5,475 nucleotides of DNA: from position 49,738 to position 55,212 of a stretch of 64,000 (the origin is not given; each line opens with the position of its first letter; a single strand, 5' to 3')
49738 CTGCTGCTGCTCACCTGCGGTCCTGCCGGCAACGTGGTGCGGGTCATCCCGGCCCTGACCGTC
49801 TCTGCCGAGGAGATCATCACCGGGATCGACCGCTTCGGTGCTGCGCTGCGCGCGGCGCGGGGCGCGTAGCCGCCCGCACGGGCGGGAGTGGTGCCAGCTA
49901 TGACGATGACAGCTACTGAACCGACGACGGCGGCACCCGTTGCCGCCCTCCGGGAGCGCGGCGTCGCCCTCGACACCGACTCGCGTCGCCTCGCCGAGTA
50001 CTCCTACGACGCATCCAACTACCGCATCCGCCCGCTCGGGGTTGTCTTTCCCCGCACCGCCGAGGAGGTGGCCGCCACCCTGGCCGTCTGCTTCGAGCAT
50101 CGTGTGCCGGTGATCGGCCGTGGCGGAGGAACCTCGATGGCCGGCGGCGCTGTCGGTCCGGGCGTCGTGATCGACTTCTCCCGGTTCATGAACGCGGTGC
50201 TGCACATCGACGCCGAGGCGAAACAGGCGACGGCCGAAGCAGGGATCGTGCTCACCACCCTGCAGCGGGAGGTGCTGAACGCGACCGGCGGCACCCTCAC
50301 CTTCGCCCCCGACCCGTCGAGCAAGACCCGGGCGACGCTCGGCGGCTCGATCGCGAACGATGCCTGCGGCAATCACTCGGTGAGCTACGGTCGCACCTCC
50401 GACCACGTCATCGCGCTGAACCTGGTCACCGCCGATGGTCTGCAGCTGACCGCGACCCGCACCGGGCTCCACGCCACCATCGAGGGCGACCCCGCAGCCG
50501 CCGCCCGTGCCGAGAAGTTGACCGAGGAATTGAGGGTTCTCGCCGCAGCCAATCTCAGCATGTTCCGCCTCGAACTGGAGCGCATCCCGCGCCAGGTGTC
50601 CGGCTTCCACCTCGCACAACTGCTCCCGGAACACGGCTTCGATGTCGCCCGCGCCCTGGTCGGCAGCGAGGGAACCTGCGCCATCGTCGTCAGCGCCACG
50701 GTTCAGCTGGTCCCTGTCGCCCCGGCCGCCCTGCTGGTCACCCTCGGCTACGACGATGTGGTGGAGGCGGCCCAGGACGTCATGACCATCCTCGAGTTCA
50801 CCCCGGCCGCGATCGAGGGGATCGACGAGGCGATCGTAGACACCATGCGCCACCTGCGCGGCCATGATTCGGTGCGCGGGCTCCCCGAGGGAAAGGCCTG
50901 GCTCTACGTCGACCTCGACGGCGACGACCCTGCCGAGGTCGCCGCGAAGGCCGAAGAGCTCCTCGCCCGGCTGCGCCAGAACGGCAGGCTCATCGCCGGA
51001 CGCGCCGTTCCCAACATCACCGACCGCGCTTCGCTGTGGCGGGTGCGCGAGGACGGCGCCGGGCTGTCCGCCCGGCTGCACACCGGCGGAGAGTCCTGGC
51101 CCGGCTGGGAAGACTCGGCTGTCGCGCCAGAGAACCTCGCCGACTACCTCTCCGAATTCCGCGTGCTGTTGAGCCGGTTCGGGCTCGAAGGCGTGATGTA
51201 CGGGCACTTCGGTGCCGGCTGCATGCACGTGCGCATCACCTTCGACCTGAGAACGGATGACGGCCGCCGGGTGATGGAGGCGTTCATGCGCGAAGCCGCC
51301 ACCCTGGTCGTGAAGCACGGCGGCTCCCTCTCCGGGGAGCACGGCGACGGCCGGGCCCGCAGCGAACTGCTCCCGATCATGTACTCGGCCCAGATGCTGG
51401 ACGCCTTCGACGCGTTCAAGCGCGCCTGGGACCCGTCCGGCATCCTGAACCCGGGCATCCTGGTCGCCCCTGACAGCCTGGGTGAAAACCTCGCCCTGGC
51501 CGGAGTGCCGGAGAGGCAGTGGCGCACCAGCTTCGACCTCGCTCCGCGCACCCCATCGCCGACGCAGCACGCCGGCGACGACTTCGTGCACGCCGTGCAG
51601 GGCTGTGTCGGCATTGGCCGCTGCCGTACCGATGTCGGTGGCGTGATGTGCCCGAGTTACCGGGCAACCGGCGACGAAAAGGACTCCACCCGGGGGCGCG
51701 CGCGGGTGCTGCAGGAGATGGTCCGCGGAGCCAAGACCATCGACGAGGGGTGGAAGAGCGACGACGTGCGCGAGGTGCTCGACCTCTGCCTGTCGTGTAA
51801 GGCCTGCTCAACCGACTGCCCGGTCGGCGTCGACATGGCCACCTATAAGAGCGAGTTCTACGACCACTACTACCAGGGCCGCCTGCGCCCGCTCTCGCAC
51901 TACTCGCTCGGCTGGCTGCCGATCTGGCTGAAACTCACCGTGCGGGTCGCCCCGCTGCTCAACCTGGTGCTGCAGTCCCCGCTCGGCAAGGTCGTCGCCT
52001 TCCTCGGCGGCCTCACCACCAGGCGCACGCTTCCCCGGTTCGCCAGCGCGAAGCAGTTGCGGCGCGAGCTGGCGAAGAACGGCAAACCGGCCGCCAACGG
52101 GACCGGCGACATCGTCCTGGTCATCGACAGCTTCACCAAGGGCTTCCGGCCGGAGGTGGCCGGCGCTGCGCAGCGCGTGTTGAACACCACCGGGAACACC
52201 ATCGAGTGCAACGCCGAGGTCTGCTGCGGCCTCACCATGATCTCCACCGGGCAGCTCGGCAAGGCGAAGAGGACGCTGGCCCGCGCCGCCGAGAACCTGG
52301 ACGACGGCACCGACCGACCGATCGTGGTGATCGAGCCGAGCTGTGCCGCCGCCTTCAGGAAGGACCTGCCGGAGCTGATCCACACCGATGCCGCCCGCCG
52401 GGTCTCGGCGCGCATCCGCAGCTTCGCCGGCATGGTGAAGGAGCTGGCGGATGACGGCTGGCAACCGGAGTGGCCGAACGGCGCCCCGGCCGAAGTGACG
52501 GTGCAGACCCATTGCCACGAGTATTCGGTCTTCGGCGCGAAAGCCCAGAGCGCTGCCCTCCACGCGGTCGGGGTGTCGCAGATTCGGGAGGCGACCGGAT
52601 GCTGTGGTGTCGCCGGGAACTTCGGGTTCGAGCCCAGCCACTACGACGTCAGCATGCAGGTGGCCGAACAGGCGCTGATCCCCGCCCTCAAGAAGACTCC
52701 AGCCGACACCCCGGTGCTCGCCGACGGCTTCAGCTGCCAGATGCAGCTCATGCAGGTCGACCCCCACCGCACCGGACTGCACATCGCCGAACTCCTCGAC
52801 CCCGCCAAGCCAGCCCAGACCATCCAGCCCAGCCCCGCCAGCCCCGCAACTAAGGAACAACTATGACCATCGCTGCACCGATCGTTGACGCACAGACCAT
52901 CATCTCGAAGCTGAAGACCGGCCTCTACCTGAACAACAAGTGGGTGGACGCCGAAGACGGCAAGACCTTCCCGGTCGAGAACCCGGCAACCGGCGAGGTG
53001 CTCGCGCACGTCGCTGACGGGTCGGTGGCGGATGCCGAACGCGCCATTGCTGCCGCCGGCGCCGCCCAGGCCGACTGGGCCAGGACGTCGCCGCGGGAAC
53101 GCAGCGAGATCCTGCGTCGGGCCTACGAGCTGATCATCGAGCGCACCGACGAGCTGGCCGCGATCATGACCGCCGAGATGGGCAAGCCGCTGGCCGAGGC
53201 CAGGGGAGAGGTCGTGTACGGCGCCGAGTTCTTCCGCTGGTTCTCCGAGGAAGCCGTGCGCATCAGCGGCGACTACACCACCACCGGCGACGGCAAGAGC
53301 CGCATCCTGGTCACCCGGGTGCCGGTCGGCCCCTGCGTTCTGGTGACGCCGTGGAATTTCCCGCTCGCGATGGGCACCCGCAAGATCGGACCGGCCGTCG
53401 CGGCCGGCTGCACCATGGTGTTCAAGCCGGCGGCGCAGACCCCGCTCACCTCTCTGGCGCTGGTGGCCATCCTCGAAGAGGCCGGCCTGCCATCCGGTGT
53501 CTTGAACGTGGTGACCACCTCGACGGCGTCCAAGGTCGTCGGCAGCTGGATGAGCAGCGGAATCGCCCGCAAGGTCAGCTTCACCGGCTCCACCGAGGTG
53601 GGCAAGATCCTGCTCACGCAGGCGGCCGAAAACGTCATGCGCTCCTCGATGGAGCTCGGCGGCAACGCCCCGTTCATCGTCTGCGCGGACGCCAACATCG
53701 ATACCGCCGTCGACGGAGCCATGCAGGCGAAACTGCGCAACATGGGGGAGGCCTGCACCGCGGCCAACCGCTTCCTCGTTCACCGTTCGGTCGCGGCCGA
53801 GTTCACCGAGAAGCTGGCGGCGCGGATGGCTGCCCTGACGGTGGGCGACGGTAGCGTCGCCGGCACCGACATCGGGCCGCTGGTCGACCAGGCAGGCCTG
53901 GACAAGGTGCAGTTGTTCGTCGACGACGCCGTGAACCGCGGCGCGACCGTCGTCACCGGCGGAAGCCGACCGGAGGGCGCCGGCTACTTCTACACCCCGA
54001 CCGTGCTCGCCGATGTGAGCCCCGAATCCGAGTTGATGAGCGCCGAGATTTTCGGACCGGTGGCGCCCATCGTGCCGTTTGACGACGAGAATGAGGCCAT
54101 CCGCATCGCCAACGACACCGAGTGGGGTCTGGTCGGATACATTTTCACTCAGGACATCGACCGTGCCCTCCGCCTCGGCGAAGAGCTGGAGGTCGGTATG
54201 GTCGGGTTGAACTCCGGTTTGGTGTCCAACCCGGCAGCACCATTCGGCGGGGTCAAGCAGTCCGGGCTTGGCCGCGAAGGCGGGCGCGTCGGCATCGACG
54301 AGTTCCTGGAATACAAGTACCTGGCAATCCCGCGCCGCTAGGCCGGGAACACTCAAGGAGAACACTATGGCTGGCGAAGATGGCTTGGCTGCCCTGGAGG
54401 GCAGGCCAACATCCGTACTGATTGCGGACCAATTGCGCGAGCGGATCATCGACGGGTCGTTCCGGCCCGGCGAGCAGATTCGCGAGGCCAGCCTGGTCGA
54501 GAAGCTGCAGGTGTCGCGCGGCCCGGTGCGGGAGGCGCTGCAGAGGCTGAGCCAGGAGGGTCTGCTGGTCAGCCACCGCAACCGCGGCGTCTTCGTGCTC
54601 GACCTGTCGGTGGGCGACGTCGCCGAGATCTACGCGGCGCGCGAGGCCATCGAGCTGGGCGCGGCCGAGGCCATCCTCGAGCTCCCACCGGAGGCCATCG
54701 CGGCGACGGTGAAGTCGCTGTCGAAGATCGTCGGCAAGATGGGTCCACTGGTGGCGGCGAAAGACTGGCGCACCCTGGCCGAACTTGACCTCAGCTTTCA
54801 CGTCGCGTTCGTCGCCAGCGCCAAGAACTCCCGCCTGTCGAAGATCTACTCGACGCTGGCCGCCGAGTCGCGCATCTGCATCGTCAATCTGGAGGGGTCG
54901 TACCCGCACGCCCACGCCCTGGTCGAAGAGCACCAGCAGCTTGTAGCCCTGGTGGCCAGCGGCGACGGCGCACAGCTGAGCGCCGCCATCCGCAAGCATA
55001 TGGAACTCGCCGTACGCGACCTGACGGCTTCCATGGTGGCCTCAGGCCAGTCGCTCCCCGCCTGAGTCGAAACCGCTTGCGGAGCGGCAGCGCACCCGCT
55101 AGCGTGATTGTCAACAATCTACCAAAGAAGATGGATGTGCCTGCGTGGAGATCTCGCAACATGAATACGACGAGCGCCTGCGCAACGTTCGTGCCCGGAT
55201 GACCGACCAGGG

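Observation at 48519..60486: Identical 13-nt motif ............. at four promoter regions: candidate operator of the embedded GntR regulator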

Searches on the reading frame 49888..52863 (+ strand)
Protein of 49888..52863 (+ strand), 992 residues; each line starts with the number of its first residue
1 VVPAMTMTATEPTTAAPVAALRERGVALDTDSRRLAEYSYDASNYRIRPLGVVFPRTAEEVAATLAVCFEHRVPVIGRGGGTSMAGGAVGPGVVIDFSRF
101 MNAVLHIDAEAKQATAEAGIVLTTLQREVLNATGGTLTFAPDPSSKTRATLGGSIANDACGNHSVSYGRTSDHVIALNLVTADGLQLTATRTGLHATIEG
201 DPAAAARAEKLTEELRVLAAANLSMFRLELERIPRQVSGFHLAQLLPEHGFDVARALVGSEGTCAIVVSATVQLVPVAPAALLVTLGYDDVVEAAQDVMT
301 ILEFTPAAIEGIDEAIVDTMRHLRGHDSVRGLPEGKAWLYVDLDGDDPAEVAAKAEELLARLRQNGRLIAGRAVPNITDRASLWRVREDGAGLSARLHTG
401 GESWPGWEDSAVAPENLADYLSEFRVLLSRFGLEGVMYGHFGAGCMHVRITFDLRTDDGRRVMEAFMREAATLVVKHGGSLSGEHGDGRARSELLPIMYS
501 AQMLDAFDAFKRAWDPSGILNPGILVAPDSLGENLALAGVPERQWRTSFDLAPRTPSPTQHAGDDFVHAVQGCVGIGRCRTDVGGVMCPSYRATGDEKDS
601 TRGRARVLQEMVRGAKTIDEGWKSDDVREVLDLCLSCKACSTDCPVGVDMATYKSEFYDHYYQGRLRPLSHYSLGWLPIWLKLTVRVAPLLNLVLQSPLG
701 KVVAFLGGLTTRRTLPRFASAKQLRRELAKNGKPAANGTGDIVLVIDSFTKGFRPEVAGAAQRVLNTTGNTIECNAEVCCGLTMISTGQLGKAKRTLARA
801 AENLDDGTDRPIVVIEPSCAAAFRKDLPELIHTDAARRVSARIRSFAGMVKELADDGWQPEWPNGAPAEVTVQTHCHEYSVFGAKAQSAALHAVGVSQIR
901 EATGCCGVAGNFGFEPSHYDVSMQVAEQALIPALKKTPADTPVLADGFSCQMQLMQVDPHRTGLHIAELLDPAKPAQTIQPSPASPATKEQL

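Call 11: search_protein_families(library=pfam, proteins=[window:49888-52863:+])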
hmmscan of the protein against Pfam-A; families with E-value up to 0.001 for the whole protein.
window:49888-52863:+ (992 aa): 5 families
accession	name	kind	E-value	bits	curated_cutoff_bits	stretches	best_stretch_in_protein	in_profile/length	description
PF02913.24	FAD-oxidase_C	-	4.9e-47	161.2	21.2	1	283-523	7-246/248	FAD linked oxidases, C-terminal domain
PF01565.28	FAD_binding_4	-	1.6e-34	119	26.4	1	49-188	1-137/139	FAD binding domain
PF13183.11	Fer4_8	-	3.8e-09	37.4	27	1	570-648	2-68/68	4Fe-4S dicluster domain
PF02754.22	CCG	-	5.7e-08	33.2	20.6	1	753-823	13-84/85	Cysteine-rich domain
PF13534.11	Fer4_17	-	4.6e-07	30.7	22.2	1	573-649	2-61/61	4Fe-4S dicluster domain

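Call 12: search_protein_families(library=ncbifam, proteins=[window:49888-52863:+])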
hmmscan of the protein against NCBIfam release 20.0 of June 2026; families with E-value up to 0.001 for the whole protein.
window:49888-52863:+ (992 aa): 13 families
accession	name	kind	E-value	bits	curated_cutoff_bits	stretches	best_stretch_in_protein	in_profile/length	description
NF049975.1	2HglutDHaseYdiJ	equivalog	3e-137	459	1350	2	9-615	10-621/1018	D-2-hydroxyglutarate dehydrogenase YdiJ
TIGR00387.1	glcD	equivalog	2.1e-69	234.4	567.9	2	52-190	1-137/413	glycolate oxidase subunit GlcD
NF008408.0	PRK11230.1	equivalog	1.3e-51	175.6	897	2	30-194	36-199/499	glycolate oxidase subunit GlcD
NF008369.0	PRK11168.1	equivalog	4.4e-38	131.2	278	1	625-958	51-384/401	anaerobic glycerol-3-phosphate dehydrogenase subunit C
NF045670.1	quin_L_LdhH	equivalog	1.4e-27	96.3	800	1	624-955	346-686/706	L-lactate dehydrogenase (quinone) large subunit LdhH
TIGR03379.1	glycerol3P_GlpC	equivalog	2.8e-23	82.3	279.9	1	629-966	49-388/397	anaerobic glycerol-3-phosphate dehydrogenase subunit GlpC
NF008434.0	PRK11274.1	equivalog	4e-21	75.4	333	1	567-972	19-405/409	glycolate oxidase subunit GlcF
NF053785.1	DcplphribOxDprE1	equivalog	1.6e-15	57.2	500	1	52-193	18-154/449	decaprenylphosphoryl-beta-D-ribose oxidase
NF008439.0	PRK11282.1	equivalog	2.7e-13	49.5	284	1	59-187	9-134/358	glycolate oxidase subunit GlcE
TIGR01678.1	FAD_lactone_ox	subfamily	1.9e-08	33.7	396.8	1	42-187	8-147/438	sugar 1,4-lactone oxidase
NF041226.1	BagK_FevA1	equivalog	1.5e-07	30.2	800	1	46-191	38-176/453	bagremycin/ferroverdin biosynthesis FAD-dependent oxygenase BagK/FevA1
TIGR01677.1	pln_FAD_oxido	subfamily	9.2e-06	24.4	383.1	1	52-182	37-169/560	FAD-dependent oxidoreductase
NF004898.0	PRK06259.1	equivalog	2.9e-05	22.9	385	0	751-829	273-352/488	fumarate reductase (CoM/CoB) subunit TfrB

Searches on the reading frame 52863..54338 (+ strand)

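Call 11: search_protein_families(library=pfam, proteins=[window:52863-54338:+])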
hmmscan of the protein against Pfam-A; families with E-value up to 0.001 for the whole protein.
window:52863-54338:+ (492 aa): 1 family
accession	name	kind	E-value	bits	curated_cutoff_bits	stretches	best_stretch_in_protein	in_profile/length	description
PF00171.27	Aldedh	-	9.5e-166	552.3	23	1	27-486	1-460/461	Aldehyde dehydrogenase family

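Call 12: search_protein_families(library=ncbifam, proteins=[window:52863-54338:+])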
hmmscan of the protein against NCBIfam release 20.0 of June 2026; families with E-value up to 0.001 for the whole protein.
window:52863-54338:+ (492 aa): 42 families (the best 25 are shown)
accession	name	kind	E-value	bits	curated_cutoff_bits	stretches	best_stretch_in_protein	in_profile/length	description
TIGR01780.1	SSADH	subfamily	7.5e-176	585.4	646.35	1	38-485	1-448/448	succinate-semialdehyde dehydrogenase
NF008415.0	PRK11241.1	equivalog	3.1e-162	540.6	828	1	20-489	12-480/482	NADP-dependent succinate-semialdehyde dehydrogenase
TIGR02299.1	HpaE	equivalog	3.2e-128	428.4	638.35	1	21-491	3-478/488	5-carboxymethyl-2-hydroxymuconate semialdehyde dehydrogenase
TIGR01804.1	BADH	equivalog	1.3e-125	419.5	668.6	1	22-485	1-467/467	betaine-aldehyde dehydrogenase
NF010000.0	PRK13473.1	subfamily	4.2e-125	418.1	615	1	21-487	5-470/475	aminobutyraldehyde dehydrogenase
NF009725.0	PRK13252.1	equivalog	3.2e-123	411.7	593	1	19-486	7-476/488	betaine-aldehyde dehydrogenase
NF006916.0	PRK09407.1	equivalog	3.2e-118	395.6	521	1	27-488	27-491/526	succinic semialdehyde dehydrogenase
NF045735.1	PaDhStyDPseudo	equivalog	3.7e-114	382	850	1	18-489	2-481/483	phenylacetaldehyde dehydrogenase StyD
NF007497.0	PRK10090.1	equivalog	9.9e-114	380.7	500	1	18-485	6-473/480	aldehyde dehydrogenase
NF052305.1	DioxValDhHalo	equivalog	3.1e-113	379.2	750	1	22-482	8-474/483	2,5-dioxovalerate dehydrogenase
NF042993.1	AlphKGSA_gudD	equivalog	1.6e-112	376.7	770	1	22-485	7-476/481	alpha-ketoglutaric semialdehyde dehydrogenase GucD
NF045736.1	PaDhStyDRhodo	equivalog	9.2e-109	364.1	800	1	18-487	2-475/479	phenylacetaldehyde dehydrogenase StyD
NF006915.0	PRK09406.1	equivalog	1.3e-108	363.8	730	1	40-485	7-452/457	NADP-dependent succinic semialdehyde dehydrogenase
NF040648.1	lactal_redase_Meth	equivalog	1.9e-106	356.9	650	1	22-489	2-462/463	lactaldehyde dehydrogenase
TIGR03216.1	OH_muco_semi_DH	equivalog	9.9e-102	341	693.25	1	22-485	4-475/481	2-hydroxymuconic semialdehyde dehydrogenase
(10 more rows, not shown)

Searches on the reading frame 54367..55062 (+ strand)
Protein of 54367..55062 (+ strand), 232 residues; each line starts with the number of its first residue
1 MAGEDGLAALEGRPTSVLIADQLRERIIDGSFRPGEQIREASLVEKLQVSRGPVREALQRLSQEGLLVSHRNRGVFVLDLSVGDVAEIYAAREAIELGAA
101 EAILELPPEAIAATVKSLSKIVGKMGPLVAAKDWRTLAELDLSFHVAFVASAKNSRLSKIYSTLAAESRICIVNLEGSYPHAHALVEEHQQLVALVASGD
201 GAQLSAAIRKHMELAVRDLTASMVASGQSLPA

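Call 11: search_protein_families(library=pfam, proteins=[window:54367-55062:+])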
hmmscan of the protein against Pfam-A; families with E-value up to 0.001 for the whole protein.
window:54367-55062:+ (232 aa): 2 families
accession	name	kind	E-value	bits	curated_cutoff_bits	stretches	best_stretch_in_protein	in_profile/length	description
PF00392.27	GntR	-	2e-20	72.6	27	1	19-77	5-64/64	Bacterial regulatory proteins, gntR family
PF07729.17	FCD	-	2.5e-20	73.6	24.3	1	87-213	1-124/125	FCD domain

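Call 12: search_protein_families(library=ncbifam, proteins=[window:54367-55062:+])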
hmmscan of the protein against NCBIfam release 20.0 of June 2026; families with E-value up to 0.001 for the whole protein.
window:54367-55062:+ (232 aa): 25 families
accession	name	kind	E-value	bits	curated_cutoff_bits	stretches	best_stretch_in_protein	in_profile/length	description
TIGR03338.1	phnR_burk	equivalog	3.6e-38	131.3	271.5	1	15-213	12-207/212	phosphonate utilization associated transcriptional regulator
NF008576.0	PRK11534.1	equivalog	1.3e-14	54.4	218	1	16-216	9-214/225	DNA-binding transcriptional regulator CsiR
NF003011.0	PRK03837.1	subfamily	1.4e-10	41.2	260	1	18-69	17-70/241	transcriptional regulator NanR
TIGR02018.2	his_ut_repres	equivalog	3.4e-10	39.7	220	1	19-88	4-75/226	histidine utilization transcriptional repressor HutC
NF007001.0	PRK09464.1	equivalog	1.2e-09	38.2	330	1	16-79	12-76/254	pyruvate dehydrogenase complex transcriptional repressor PdhR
TIGR02325.1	C_P_lyase_phnF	equivalog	1.5e-09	37.7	156.8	1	18-79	12-74/238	phosphonate metabolism transcriptional regulator PhnF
NF007741.0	PRK10421.1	equivalog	2.5e-09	36.9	311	1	16-77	9-71/262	transcriptional regulator LldR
NF052282.1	PLP_TF_PdxR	equivalog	1e-08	34.7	320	1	18-84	5-72/448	MocR-like pyridoxine biosynthesis transcription factor PdxR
NF007588.0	PRK10225.1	equivalog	1.9e-08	33.9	442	1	20-108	15-109/257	Uxu operon transcriptional regulator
NF007292.0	PRK09764.1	equivalog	1.5e-07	30.8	281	1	13-79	4-71/240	GntR family transcriptional regulator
TIGR02404.1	trehalos_R_Bsub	equivalog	1.8e-07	31.1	211.95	1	19-82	5-69/233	trehalose operon repressor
NF007442.0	PRK09990.1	equivalog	2.6e-07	30.3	301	1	13-81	9-78/256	transcriptional regulator GlcC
NF052290.2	MocR_like_YczR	exception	4.9e-07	28.8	487.4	1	12-126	17-137/458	MocR-like transcription factor YczR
NF041547.1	GntR_LSA1692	equivalog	5.5e-07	29.4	275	1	19-79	6-67/233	GntR family transcriptional regulator, LSA1692 subfamily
NF008504.0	PRK11414.1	equivalog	9.6e-07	28.7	225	1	19-115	16-113/221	GntR family transcriptional regulator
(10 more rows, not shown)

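Call 19: find_related_loci(query=window:54367-55062:+, collection=genome_contigs, flank=10000)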
Query window:54367-55062:+ (232 aa) in genome_contigs; peptide patterns used: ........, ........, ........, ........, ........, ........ (x = any residue, [..] = any of these).
342 stretches matched a pattern; 2 encode a relative of the query (tblastn E <= 1e-3); 2 distinct loci.
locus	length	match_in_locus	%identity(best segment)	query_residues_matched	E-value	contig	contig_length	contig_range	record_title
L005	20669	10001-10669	57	1-223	3e-80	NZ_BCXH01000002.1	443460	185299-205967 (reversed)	Rhodococcus yunnanensis NBRC 103083, whole genome shotgun sequence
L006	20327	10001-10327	31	23-143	2e-5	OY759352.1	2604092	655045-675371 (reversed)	MAG: Desulfarculia bacterium isolate c1361fd1-6016-418c-9b2d-a8e9625d1ec5 genome assembly, chromosome: 2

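Call 53: search_solved_structures(query=window:54367-55062:+, max_evalue=0.00001, show_alignments=2)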
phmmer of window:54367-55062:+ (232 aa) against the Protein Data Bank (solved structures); distinct sequences matched with E-value up to 0.00001: 11.
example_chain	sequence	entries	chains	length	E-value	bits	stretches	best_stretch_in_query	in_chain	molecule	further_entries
2hs5_A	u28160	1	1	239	1e-19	74.3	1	10-215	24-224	putative transcriptional regulator GntR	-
3c7j_A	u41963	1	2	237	1.1e-13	54.6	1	17-220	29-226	Transcriptional regulator, GntR family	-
6z74_A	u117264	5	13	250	8.9e-13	51.6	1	22-219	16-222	Transcriptional regulator, GntR family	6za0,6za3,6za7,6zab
7xp0_A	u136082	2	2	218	1.5e-12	50.9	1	21-220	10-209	Probable transcriptional regulator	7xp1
7u5q_A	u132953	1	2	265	1.6e-10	44.2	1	9-147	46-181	Transcriptional regulator, GntR family protein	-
3fms_A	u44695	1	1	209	1.4e-09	41.1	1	20-213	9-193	Transcriptional regulator, GntR family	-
3sxy_A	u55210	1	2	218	6.7e-09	39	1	17-213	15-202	Transcriptional regulator, GntR family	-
3ihu_A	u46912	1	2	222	3.8e-08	36.5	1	29-164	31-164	Transcriptional regulator, GntR family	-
5kvr_A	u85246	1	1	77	5.5e-08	36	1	16-77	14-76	Pyruvate dehydrogenase complex repressor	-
9isw_A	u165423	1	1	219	1.6e-07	34.4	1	18-201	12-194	Transcriptional regulator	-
6ep3_A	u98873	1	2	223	2.4e-06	30.6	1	18-104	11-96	Lmo0651 protein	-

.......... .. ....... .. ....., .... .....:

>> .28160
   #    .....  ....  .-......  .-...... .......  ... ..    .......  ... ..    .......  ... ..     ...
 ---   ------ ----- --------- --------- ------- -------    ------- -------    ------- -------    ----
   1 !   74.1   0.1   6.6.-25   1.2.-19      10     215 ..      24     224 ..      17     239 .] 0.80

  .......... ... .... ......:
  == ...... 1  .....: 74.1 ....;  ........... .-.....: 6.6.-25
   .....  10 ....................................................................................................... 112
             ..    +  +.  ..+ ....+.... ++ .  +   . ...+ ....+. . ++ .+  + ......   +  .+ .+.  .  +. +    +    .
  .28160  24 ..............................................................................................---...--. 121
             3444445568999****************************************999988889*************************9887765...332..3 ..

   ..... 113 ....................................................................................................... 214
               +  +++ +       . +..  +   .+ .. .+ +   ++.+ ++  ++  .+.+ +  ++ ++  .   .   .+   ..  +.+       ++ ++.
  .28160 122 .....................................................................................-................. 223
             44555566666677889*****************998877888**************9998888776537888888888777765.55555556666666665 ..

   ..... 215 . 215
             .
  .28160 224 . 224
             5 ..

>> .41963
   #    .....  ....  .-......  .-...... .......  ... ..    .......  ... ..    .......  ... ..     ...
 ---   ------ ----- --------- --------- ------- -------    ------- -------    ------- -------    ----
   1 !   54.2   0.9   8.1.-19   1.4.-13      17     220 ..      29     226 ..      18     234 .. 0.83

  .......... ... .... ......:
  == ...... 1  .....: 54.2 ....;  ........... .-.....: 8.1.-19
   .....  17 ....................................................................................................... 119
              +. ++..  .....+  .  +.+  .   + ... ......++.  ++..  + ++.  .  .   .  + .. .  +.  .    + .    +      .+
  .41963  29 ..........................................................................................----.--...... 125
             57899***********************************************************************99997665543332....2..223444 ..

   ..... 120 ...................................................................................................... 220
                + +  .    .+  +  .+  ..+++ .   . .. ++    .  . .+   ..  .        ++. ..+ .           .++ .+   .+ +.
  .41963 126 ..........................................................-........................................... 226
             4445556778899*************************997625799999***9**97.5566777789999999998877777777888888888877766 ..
